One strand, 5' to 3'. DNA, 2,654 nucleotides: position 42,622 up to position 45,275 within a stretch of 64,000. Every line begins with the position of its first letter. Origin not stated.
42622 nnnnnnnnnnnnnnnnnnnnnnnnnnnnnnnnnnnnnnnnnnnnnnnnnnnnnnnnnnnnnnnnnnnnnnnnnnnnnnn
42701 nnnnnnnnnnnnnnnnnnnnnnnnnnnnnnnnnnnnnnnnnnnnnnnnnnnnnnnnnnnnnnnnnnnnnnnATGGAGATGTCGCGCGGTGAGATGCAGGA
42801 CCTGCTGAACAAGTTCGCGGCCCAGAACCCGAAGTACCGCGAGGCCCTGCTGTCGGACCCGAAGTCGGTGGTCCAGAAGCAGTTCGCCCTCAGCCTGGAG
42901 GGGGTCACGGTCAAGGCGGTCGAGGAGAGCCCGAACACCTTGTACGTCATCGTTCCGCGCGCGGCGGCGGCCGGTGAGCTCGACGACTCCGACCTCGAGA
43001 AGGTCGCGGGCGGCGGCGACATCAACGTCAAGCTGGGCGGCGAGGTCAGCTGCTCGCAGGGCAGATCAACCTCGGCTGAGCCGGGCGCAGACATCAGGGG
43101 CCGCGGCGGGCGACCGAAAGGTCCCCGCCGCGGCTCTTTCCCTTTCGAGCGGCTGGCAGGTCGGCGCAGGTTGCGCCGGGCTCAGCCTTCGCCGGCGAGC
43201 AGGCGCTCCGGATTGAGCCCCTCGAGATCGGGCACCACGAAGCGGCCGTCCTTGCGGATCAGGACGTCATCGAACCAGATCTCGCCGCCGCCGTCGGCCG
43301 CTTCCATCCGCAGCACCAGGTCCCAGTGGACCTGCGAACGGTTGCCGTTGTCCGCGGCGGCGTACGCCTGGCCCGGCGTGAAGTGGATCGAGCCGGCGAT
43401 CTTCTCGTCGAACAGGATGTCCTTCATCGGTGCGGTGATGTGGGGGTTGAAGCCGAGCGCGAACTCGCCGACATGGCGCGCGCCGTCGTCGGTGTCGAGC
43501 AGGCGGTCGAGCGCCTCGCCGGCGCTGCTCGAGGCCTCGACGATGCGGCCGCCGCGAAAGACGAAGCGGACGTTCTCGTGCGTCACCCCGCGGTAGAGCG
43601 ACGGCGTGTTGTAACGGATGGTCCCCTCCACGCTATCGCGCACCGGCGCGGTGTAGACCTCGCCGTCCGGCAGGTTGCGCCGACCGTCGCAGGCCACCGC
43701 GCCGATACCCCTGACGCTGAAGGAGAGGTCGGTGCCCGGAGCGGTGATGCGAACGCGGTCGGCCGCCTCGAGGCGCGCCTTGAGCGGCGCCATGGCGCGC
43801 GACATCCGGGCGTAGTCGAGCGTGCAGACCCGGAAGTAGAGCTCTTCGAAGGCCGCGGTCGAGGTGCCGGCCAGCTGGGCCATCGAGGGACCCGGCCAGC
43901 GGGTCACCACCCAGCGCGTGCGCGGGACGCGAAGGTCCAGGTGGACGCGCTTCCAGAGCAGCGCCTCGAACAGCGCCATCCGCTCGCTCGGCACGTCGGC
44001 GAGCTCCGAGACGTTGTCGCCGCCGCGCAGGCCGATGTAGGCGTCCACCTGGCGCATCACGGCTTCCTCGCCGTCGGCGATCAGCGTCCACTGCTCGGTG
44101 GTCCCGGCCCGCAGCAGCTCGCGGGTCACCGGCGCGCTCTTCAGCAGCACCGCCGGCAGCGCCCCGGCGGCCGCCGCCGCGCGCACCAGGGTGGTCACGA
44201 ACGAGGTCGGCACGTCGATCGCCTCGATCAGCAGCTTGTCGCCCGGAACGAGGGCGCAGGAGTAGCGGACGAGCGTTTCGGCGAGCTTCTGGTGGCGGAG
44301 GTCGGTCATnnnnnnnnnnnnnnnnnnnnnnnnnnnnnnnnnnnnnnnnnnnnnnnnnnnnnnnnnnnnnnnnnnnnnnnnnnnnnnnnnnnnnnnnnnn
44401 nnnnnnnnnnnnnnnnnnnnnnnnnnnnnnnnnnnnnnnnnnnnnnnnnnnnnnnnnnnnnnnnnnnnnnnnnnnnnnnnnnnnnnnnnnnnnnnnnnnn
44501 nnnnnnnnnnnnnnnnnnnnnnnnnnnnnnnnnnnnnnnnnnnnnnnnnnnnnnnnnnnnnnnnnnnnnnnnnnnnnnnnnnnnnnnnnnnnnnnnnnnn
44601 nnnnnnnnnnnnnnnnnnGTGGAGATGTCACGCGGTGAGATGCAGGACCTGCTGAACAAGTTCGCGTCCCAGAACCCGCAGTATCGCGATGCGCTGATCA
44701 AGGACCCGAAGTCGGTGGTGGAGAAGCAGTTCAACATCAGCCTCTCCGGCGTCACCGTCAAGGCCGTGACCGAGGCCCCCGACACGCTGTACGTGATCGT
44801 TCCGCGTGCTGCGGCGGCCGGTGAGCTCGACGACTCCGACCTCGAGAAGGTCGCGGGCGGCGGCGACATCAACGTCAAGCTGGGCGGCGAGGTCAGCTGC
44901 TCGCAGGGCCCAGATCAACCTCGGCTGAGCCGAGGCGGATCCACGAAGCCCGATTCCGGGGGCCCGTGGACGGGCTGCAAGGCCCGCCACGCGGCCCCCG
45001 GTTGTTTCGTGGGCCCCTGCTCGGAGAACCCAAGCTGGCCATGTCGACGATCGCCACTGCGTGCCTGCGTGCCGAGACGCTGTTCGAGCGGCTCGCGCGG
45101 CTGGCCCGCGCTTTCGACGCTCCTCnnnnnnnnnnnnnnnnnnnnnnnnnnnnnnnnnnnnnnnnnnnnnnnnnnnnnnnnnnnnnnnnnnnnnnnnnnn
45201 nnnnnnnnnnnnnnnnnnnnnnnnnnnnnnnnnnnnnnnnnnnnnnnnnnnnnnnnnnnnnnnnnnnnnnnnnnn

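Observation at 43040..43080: Both precursor paralogs are out of frame with a conserved TGA at a GGGC(n) run (1 C in A, 3 C in B, 2 C needed)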

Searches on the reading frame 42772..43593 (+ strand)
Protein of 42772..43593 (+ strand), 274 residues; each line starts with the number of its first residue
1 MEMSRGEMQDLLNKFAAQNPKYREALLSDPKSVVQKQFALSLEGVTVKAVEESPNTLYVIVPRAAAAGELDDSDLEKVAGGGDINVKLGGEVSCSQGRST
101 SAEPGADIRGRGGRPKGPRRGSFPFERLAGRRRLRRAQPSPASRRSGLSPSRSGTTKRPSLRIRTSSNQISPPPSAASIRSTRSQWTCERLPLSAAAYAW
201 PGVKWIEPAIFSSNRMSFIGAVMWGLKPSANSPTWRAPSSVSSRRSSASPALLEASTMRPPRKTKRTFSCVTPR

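Call 36: find_encoding_contigs(protein=P0100, flank=3000, max_places=4)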
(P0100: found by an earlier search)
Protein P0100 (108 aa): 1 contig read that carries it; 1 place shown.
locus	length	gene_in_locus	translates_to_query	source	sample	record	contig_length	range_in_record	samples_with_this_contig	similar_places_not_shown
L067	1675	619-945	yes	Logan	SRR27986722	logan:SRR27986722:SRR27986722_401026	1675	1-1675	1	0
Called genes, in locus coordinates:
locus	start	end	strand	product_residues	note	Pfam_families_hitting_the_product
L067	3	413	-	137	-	?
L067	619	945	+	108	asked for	-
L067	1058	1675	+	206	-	?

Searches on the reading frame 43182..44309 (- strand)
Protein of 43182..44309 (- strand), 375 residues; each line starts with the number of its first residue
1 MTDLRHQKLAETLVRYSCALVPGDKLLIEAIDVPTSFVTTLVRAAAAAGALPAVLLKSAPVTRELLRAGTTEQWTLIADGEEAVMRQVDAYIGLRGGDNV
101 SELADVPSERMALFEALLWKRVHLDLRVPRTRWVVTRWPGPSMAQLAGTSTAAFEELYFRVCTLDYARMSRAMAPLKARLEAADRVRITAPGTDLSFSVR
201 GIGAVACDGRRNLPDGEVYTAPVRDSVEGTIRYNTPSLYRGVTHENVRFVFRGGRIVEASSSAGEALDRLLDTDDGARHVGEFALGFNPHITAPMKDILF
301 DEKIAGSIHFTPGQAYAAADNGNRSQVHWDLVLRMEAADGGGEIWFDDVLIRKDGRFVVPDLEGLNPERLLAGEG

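Call 8: search_protein_families(library=pfam, proteins=[window:43182-44309:-], max_evalue=0.01)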
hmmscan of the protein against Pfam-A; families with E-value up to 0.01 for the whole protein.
window:43182-44309:- (375 aa): 1 family
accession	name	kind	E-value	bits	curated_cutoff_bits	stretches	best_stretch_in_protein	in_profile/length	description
PF02073.20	Peptidase_M29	-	4.4e-50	171.1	27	1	6-335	5-384/406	Thermophilic metalloprotease (M29)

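Call 17: find_encoding_contigs(protein=window:43182-44309:-, flank=4000, max_places=10)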
Protein window:43182-44309:- (375 aa): 23 contigs read that carry it; 10 places shown.
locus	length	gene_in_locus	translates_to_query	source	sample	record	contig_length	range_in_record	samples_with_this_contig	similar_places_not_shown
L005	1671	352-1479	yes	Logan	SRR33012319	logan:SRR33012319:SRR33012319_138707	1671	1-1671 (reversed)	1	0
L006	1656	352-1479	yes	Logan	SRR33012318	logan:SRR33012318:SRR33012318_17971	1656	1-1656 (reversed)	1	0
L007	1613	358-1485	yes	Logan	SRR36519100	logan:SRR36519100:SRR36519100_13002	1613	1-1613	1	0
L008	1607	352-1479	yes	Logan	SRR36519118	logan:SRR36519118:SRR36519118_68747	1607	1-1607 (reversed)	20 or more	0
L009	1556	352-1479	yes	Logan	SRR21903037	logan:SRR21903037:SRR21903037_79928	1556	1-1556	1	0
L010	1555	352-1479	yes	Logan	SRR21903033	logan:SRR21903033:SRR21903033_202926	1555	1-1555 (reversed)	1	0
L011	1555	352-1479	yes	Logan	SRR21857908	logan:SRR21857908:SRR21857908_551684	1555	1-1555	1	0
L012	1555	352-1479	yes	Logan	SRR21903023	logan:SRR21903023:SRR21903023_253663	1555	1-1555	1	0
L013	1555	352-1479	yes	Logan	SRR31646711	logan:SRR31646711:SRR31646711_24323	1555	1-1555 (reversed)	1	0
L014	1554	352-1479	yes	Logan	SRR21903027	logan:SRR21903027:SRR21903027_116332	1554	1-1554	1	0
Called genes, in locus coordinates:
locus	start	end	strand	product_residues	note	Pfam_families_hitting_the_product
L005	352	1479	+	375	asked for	PF02073:Peptidase_M29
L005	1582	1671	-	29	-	?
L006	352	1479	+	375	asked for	PF02073:Peptidase_M29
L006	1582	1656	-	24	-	?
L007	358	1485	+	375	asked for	PF02073:Peptidase_M29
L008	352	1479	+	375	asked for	PF02073:Peptidase_M29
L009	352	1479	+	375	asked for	PF02073:Peptidase_M29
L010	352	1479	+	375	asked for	PF02073:Peptidase_M29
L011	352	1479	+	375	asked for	PF02073:Peptidase_M29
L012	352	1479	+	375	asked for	PF02073:Peptidase_M29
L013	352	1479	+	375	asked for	PF02073:Peptidase_M29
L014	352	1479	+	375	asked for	PF02073:Peptidase_M29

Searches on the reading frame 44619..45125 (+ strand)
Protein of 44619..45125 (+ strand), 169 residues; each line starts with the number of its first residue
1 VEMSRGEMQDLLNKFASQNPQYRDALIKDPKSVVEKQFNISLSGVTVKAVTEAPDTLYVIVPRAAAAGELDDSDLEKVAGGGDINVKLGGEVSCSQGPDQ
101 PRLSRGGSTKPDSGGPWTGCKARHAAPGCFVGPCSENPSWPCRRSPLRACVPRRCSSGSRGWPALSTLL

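Call 9: search_protein_families(library=ncbifam, proteins=[window:44619-45125:+], max_evalue=0.01)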
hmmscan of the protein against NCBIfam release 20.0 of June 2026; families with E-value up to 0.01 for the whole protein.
seq(169 aa): 1 family
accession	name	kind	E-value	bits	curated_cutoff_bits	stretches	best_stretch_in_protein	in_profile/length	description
TIGR03793.1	leader_NHLP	domain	1.1e-11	44.4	50.9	1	8-81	5-77/77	NHLP leader peptide family RiPP precursor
